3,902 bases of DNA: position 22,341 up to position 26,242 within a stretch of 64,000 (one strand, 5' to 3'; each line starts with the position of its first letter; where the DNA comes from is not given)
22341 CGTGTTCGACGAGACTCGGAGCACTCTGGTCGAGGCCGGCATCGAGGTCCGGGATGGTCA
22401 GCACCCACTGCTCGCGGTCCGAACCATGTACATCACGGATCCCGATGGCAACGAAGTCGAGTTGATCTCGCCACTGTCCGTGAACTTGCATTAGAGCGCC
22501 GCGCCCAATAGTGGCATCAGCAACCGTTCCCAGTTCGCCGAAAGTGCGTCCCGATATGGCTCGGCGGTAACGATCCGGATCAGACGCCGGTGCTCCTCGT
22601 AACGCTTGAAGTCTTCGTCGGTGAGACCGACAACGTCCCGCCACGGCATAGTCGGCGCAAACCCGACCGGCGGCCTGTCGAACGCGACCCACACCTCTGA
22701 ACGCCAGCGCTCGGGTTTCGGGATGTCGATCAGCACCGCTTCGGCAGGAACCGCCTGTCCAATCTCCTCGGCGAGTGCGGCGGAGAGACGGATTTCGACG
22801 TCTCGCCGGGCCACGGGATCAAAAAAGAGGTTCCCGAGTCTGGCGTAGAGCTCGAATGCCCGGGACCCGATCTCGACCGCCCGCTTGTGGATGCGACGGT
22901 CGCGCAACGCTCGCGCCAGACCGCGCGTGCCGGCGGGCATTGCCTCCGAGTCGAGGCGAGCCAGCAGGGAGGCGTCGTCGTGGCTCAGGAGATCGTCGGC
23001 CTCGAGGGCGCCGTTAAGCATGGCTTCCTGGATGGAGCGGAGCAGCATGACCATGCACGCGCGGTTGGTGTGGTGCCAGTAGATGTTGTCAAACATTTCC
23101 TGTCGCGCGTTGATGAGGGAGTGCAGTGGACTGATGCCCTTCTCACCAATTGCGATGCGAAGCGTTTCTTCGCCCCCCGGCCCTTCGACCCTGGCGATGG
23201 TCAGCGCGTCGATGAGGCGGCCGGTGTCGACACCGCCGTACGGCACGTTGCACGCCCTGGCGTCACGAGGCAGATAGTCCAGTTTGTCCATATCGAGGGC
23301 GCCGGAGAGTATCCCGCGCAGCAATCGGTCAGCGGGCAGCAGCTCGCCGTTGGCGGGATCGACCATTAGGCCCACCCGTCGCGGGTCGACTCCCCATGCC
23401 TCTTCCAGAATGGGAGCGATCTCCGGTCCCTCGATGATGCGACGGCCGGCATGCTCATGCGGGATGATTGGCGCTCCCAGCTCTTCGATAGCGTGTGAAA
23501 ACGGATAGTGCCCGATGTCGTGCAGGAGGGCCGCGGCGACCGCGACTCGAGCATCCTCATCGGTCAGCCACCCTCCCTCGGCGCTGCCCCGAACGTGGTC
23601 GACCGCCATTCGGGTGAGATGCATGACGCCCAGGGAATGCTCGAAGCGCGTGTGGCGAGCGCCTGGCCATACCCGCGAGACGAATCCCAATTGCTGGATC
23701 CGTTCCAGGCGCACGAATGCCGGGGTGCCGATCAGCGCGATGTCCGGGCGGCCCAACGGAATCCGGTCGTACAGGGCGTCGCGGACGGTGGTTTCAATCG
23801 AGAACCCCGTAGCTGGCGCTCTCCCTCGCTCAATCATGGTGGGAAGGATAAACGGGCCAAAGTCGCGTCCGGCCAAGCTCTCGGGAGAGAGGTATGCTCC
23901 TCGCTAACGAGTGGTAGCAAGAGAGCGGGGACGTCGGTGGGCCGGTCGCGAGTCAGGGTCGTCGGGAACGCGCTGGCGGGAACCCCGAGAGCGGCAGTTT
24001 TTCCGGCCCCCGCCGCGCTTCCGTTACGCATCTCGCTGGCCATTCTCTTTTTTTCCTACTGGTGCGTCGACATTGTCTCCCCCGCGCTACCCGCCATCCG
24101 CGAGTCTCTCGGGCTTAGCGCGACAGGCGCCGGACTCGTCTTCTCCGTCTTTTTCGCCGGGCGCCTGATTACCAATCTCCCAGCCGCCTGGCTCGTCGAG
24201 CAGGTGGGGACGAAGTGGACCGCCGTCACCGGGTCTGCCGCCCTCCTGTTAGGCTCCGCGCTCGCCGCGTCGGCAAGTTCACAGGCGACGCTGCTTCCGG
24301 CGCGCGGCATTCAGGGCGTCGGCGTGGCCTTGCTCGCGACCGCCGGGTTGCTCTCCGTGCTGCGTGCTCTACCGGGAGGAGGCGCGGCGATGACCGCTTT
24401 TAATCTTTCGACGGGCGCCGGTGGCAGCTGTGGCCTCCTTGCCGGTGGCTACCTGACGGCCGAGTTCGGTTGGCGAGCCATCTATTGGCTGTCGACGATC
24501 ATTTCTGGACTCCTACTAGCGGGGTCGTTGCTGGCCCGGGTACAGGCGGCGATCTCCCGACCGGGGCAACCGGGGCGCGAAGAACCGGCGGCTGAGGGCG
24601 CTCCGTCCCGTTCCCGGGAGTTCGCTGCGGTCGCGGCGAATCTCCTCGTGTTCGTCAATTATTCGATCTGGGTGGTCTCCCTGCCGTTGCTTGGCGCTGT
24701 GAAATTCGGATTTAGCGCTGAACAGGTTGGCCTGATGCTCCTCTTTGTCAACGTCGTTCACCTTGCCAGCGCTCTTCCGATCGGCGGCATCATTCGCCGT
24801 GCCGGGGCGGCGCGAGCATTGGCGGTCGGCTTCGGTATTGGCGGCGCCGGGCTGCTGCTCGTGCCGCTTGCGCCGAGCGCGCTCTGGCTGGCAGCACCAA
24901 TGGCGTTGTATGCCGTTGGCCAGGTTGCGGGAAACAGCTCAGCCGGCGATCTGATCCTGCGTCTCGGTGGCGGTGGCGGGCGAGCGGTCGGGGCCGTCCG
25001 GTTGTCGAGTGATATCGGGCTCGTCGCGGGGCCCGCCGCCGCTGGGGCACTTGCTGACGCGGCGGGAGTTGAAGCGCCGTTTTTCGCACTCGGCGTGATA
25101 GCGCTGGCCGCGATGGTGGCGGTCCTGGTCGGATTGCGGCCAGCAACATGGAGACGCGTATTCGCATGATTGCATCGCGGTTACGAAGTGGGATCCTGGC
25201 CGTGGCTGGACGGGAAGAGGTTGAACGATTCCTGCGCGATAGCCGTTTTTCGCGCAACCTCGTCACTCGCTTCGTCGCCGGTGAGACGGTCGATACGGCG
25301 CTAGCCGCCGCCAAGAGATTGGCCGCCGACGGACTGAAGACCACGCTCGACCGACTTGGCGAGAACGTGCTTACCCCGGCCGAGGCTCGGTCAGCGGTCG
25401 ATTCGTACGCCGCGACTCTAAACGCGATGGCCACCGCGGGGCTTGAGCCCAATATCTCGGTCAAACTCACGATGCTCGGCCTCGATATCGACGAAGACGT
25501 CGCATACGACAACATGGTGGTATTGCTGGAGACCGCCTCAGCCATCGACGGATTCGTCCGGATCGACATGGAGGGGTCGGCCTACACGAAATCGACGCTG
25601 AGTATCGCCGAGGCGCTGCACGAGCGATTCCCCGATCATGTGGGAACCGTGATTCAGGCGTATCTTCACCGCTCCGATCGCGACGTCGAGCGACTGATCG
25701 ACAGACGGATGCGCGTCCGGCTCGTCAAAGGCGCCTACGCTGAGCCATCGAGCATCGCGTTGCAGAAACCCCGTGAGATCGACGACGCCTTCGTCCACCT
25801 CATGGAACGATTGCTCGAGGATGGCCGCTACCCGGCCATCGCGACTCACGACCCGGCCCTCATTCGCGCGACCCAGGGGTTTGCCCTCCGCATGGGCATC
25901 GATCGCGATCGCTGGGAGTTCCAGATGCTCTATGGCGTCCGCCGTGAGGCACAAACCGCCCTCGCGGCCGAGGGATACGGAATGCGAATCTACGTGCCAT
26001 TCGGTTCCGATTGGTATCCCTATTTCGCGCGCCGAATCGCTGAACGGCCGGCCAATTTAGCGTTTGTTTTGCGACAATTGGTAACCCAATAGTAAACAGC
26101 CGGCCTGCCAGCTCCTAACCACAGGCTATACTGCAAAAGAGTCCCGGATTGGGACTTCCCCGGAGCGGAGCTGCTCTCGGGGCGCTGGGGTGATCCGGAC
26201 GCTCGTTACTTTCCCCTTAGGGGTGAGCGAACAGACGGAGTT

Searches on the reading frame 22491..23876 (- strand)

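Call 66: search_protein_families(library=pfam, proteins=[window:22491-23876:-], max_evalue=0.0001)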
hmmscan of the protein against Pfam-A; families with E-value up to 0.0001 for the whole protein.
window:22491-23876:- (461 aa): 2 families
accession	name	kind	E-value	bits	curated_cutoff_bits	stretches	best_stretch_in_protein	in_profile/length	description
PF19276.4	HD_assoc_2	-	2.9e-17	63.3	23.1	1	216-392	1-156/222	HD associated region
PF01966.28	HD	-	1.2e-12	48.5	22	1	77-153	1-71/116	HD domain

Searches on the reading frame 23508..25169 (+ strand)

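Call 66: search_protein_families(library=pfam, proteins=[window:23508-25169:+], max_evalue=0.0001)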
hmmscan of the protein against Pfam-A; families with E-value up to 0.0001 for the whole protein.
window:23508-25169:+ (553 aa): 1 family
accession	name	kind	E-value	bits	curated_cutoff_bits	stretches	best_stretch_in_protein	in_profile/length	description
PF07690.21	MFS_1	-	4.3e-40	138.1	33.4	2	179-483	4-319/347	Major Facilitator Superfamily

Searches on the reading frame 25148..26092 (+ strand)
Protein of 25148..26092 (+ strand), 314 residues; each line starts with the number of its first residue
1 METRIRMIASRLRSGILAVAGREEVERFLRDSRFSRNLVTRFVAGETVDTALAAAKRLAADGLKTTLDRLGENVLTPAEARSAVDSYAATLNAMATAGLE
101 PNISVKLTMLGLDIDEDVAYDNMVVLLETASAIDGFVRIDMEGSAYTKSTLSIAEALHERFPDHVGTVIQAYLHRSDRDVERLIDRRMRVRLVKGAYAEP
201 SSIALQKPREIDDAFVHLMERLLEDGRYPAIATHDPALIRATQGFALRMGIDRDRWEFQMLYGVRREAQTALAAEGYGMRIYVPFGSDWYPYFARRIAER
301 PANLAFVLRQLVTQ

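Call 66: search_protein_families(library=pfam, proteins=[window:25148-26092:+], max_evalue=0.0001)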
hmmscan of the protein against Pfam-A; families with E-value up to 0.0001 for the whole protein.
window:25148-26092:+ (314 aa): 1 family
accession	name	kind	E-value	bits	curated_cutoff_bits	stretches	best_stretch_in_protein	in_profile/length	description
PF01619.24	Pro_dh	-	1.2e-35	123.9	27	1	52-307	2-276/278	Proline dehydrogenase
